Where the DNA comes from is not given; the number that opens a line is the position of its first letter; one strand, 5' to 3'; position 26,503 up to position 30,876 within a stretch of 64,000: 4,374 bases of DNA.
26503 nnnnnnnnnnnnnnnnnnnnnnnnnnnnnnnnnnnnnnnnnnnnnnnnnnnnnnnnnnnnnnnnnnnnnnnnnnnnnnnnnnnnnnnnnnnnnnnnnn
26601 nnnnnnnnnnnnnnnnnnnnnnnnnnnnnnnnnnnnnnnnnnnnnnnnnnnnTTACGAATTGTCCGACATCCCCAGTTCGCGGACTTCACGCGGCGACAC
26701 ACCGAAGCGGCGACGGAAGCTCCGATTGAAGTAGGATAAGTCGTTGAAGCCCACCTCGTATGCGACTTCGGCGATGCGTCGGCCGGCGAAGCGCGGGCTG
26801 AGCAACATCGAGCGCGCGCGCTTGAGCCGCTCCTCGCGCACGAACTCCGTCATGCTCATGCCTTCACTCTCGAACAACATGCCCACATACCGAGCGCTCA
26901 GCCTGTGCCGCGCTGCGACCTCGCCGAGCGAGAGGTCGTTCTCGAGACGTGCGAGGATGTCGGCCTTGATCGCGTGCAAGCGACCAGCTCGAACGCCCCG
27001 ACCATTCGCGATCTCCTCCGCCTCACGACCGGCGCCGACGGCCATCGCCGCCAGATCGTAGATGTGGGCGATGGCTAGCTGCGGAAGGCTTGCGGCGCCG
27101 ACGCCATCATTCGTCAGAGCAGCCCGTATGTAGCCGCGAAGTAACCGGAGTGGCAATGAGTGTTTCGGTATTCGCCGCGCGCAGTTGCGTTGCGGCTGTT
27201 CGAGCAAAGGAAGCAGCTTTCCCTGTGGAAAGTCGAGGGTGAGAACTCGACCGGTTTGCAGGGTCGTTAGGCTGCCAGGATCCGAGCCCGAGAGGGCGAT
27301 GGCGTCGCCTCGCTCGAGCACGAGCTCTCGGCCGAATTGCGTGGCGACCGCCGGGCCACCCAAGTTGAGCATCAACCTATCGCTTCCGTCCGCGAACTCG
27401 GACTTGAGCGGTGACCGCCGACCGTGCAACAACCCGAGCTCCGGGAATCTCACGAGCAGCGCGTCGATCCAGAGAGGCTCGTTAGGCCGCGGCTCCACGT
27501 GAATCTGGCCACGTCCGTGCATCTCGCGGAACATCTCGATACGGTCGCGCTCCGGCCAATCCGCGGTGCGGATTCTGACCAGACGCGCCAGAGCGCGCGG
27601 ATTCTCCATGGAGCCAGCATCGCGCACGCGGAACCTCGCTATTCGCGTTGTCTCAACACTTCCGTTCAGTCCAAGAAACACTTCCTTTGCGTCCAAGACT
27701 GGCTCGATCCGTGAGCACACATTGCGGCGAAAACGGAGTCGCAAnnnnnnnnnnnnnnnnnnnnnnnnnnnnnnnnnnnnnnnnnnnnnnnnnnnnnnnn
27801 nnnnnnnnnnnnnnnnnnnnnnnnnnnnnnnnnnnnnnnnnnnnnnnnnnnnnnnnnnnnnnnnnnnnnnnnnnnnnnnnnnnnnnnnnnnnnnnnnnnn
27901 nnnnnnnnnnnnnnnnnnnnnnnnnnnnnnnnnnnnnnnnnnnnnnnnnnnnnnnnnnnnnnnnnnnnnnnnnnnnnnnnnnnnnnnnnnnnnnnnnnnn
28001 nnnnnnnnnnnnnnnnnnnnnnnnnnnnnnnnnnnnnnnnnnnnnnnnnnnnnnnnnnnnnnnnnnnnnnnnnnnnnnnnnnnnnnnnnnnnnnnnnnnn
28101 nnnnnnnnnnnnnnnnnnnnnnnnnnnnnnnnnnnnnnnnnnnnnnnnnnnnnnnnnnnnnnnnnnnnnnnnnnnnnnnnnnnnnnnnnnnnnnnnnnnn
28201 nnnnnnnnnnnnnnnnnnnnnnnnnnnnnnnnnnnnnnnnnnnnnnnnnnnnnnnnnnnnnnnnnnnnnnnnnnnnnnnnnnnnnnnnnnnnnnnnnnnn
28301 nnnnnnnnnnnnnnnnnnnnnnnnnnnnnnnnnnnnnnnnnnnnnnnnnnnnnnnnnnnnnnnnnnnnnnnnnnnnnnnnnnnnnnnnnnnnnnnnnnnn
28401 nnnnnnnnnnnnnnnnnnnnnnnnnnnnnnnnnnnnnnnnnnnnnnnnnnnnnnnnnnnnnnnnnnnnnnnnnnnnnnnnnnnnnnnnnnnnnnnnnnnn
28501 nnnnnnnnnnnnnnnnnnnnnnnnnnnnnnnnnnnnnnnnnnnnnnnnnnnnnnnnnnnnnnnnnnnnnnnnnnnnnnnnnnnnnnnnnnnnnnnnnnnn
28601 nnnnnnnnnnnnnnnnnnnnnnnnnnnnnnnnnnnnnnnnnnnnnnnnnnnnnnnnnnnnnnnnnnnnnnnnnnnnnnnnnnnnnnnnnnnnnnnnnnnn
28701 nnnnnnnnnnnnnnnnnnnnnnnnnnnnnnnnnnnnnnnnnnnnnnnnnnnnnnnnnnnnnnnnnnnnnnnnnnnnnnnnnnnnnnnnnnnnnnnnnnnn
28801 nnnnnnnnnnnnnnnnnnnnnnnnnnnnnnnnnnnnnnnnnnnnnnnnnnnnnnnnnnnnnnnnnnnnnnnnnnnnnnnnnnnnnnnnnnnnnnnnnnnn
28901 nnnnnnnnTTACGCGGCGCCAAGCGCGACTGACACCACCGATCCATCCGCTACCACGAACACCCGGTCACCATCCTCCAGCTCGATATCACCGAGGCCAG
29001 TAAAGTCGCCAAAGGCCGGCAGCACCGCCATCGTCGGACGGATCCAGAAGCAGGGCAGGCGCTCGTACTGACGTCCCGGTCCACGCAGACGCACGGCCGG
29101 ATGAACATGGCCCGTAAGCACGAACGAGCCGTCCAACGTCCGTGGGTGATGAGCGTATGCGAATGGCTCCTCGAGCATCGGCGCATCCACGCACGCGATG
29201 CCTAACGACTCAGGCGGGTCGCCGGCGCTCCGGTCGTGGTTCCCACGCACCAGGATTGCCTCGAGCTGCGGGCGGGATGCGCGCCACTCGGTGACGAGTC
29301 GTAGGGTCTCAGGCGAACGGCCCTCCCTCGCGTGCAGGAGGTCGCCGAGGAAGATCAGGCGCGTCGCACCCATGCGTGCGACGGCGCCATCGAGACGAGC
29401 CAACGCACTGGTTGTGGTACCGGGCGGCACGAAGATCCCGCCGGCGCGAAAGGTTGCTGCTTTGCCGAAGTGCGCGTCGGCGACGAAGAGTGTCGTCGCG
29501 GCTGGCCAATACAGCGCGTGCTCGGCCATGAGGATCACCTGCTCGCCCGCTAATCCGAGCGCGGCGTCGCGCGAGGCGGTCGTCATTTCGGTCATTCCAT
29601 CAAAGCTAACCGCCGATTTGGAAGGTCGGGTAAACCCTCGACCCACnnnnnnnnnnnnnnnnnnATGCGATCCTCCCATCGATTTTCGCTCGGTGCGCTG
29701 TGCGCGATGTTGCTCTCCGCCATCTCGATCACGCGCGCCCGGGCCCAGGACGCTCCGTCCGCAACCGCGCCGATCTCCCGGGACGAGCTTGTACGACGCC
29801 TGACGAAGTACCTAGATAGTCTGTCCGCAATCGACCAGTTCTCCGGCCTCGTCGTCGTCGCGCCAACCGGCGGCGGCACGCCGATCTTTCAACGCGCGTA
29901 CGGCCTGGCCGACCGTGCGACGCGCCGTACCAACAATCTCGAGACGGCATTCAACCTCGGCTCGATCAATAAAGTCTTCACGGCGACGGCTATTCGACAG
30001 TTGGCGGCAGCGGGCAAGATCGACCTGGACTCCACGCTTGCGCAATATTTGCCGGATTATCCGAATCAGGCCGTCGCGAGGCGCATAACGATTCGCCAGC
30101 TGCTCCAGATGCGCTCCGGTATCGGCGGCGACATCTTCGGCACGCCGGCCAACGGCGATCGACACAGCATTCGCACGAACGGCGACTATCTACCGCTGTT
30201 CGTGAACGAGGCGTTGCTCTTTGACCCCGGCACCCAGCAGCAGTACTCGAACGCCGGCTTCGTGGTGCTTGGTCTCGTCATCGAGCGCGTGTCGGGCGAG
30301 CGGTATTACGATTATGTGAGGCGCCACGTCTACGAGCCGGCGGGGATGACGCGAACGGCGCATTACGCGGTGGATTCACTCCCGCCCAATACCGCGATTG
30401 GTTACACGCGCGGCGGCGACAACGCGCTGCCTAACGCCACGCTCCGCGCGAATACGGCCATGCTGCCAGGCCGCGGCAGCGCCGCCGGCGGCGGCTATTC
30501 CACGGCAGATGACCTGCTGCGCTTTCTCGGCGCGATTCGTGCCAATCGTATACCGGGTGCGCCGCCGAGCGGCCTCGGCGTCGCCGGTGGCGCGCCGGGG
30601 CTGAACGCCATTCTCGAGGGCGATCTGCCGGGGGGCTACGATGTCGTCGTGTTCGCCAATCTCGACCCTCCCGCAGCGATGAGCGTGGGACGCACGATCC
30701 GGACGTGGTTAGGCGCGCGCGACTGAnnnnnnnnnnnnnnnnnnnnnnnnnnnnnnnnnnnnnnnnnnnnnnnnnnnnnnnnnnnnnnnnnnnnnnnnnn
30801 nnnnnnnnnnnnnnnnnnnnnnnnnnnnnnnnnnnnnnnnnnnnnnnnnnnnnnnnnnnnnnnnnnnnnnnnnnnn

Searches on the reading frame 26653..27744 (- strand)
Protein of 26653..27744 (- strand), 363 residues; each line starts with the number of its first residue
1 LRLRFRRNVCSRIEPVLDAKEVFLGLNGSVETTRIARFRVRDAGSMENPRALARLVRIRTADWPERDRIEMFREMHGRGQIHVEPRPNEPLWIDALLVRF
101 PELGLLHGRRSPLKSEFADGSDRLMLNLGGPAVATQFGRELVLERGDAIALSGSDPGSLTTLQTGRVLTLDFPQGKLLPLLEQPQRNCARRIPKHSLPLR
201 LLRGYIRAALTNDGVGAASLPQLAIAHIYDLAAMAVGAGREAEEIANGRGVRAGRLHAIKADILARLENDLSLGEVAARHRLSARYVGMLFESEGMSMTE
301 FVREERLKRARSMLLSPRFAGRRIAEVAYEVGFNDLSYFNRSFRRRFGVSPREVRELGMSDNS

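Call 6: search_protein_families(library=pfam, proteins=[window:26653-27744:-])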
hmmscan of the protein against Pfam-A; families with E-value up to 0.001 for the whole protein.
window:26653-27744:- (363 aa): 3 families
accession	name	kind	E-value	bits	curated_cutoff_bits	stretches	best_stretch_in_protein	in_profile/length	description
PF12833.13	HTH_18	-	2.5e-19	69.8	33.6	1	277-356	2-79/80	Helix-turn-helix domain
PF00165.29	HTH_AraC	-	4e-11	43.2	26.6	1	323-355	10-41/42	Bacterial regulatory helix-turn-helix proteins, AraC family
PF14525.12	AraC_binding_2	-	5.9e-09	36.3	27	1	125-233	59-169/173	AraC-binding-like domain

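Call 70: find_homologous_proteins(query=window:26653-27609:-, max_evalue=1e-30)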
Query window:26653-27609:- (318 aa): 565 proteins with E <= 1e-30 among 8000 candidates; the best 120 are listed.
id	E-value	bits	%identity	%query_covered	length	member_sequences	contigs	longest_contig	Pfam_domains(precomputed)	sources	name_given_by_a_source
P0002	3.2e-203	692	100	100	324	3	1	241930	PF12833.14,PF14525.13,PF00165.30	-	-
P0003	1.7e-165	568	83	99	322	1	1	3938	PF12833.14,PF14525.13,PF00165.30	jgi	jgi:AraC-like DNA-binding protein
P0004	2.5e-163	561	81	99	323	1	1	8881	PF12833.14,PF14525.13,PF00165.30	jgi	jgi:AraC-like DNA-binding protein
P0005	6.0e-163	559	81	99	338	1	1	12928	PF12833.14,PF14525.13,PF00165.30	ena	-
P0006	7.2e-162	556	81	99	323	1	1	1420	PF12833.14,PF14525.13,PF00165.30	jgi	jgi:AraC-like DNA-binding protein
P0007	4.9e-160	550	81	100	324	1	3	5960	PF12833.14,PF14525.13,PF00165.30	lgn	-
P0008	5.9e-159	546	80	97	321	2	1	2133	PF12833.14,PF14525.13,PF00165.30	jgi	jgi:AraC-like DNA-binding protein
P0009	3.3e-157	541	78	99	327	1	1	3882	PF12833.14,PF14525.13,PF00165.30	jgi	jgi:AraC-like DNA-binding protein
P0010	8.8e-157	539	78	100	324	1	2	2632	PF12833.14,PF14525.13,PF00165.30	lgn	-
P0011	1.1e-156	539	78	99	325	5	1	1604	PF12833.14,PF14525.13,PF00165.30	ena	-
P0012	2.4e-156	538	79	98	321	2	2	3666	PF12833.14,PF14525.13,PF00165.30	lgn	-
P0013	7.2e-156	536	77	96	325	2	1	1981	PF12833.14,PF14525.13,PF00165.30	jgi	jgi:AraC-like DNA-binding protein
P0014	2.8e-155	534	78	100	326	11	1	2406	PF12833.14,PF14525.13,PF00165.30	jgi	jgi:AraC-like DNA-binding protein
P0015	9.1e-151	519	76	100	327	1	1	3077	PF12833.14,PF14525.13,PF00165.30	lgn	-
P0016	3.0e-150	518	75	97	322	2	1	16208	PF12833.14,PF14525.13,PF00165.30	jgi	-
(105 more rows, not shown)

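Call 71: find_encoding_contigs(protein=P0004, flank=5000, max_places=3)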
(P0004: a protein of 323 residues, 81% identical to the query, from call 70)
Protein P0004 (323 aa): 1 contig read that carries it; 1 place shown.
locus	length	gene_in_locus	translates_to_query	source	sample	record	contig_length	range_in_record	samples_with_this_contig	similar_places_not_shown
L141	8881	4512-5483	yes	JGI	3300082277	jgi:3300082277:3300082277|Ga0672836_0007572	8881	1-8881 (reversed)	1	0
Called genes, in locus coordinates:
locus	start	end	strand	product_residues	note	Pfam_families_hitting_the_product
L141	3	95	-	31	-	?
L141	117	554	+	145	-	PF07681:DoxX (weak), PF13564:DoxX_2 (weak)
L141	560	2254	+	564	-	-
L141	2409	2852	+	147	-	PF12802:MarR_2 (weak)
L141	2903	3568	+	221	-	PF08003:Methyltransf_9 (weak), PF01209:Ubie_methyltran, PF02353:CMAS (weak), PF13489:Methyltransf_23, PF13847:Methyltransf_31, PF08241:Methyltransf_11, PF08242:Methyltransf_12, PF13649:Methyltransf_25, +1 more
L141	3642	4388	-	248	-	-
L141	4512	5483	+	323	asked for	PF14525:AraC_binding_2, PF12833:HTH_18, PF00165:HTH_AraC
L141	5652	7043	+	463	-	-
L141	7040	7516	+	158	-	PF26349:YoqH (weak)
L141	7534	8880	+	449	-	?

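Call 72: find_encoding_contigs(protein=P0005, flank=5000, max_places=3)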
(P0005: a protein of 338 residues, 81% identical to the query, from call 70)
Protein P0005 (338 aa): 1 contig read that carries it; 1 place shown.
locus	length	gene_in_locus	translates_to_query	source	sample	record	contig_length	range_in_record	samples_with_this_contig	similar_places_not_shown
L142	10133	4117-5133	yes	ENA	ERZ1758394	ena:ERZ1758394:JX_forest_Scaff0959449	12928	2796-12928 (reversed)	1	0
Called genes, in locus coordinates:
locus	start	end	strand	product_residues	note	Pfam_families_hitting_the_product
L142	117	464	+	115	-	PF01872:RibD_C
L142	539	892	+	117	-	PF13211:DUF4019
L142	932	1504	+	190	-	PF10706:Aminoglyc_resit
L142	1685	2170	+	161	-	PF06983:3-dmu-9_3-mt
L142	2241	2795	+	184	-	PF06414:Zeta_toxin (weak), PF07931:CPT (weak), PF13238:AAA_18 (weak), PF13671:AAA_33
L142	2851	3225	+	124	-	-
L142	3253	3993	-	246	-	-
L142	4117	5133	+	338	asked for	PF14525:AraC_binding_2 (weak), PF12833:HTH_18, PF00165:HTH_AraC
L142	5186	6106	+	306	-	PF01261:AP_endonuc_2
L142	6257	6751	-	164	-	PF00903:Glyoxalase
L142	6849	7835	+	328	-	PF02633:Creatininase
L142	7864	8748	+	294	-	PF01370:Epimerase, PF05368:NmrA, PF13460:NAD_binding_10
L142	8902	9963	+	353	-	-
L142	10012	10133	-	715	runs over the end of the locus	PF02369:Big_1, PF17789:MG4 (faint), PF26198:Ig_SMCHD1_6th (faint), PF02369:Big_1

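Call 73: find_encoding_contigs(protein=P0003, flank=5000, max_places=3)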
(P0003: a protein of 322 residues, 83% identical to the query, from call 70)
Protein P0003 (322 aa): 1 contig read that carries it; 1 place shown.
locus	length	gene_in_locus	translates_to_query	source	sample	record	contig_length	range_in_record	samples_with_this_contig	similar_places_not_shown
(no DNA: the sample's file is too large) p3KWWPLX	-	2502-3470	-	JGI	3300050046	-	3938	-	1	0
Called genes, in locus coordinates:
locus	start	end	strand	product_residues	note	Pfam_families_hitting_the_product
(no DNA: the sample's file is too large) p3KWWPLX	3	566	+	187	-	?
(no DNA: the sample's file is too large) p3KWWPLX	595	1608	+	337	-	PF01261:AP_endonuc_2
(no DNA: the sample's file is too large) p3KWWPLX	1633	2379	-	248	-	-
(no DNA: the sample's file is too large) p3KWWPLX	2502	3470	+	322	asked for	PF14525:AraC_binding_2 (weak), PF12833:HTH_18, PF00165:HTH_AraC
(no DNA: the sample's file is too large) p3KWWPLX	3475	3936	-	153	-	?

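Call 74: find_encoding_contigs(protein=P0007, flank=5000, max_places=3)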
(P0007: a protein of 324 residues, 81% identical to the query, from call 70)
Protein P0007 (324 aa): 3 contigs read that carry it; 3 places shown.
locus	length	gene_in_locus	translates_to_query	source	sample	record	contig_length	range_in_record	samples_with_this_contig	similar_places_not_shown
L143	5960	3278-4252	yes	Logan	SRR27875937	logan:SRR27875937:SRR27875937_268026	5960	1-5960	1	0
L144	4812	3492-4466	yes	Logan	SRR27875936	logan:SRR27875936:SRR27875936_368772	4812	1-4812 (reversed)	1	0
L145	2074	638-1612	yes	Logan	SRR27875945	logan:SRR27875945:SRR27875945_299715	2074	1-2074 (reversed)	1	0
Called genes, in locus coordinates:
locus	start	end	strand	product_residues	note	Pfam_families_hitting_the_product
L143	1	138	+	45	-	?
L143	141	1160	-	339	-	PF00144:Beta-lactamase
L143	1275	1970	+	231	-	PF00149:Metallophos (weak)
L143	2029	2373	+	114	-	PF06094:GGACT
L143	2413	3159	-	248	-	-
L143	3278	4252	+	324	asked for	PF14525:AraC_binding_2, PF12833:HTH_18, PF00165:HTH_AraC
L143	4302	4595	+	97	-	-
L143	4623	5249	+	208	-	PF12796:Ank_2 (weak), PF13637:Ank_4 (faint), PF13606:Ank_3 (faint), PF12796:Ank_2, PF13857:Ank_5, PF00023:Ank (weak)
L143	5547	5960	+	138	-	?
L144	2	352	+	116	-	?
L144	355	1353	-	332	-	PF00144:Beta-lactamase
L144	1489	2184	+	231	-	PF00149:Metallophos (weak)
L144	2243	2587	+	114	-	PF06094:GGACT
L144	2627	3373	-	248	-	-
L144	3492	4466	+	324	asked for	PF14525:AraC_binding_2, PF12833:HTH_18, PF00165:HTH_AraC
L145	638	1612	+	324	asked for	PF14525:AraC_binding_2, PF12833:HTH_18, PF00165:HTH_AraC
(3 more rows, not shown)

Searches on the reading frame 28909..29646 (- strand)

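Call 6: search_protein_families(library=pfam, proteins=[window:28909-29646:-])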
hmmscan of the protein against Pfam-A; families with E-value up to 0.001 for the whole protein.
window:28909-29646:- (245 aa): 1 family
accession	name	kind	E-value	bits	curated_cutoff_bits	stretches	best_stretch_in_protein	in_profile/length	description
PF00149.33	Metallophos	-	0.00087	20.2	21.5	0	52-139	3-75/191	Calcineurin-like phosphoesterase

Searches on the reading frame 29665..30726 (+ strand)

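Call 6: search_protein_families(library=pfam, proteins=[window:29665-30726:+])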
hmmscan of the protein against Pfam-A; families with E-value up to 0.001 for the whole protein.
window:29665-30726:+ (353 aa): 1 family
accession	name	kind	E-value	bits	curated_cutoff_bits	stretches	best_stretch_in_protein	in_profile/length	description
PF00144.29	Beta-lactamase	-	1.3e-52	179.4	27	1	63-297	17-241/329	Beta-lactamase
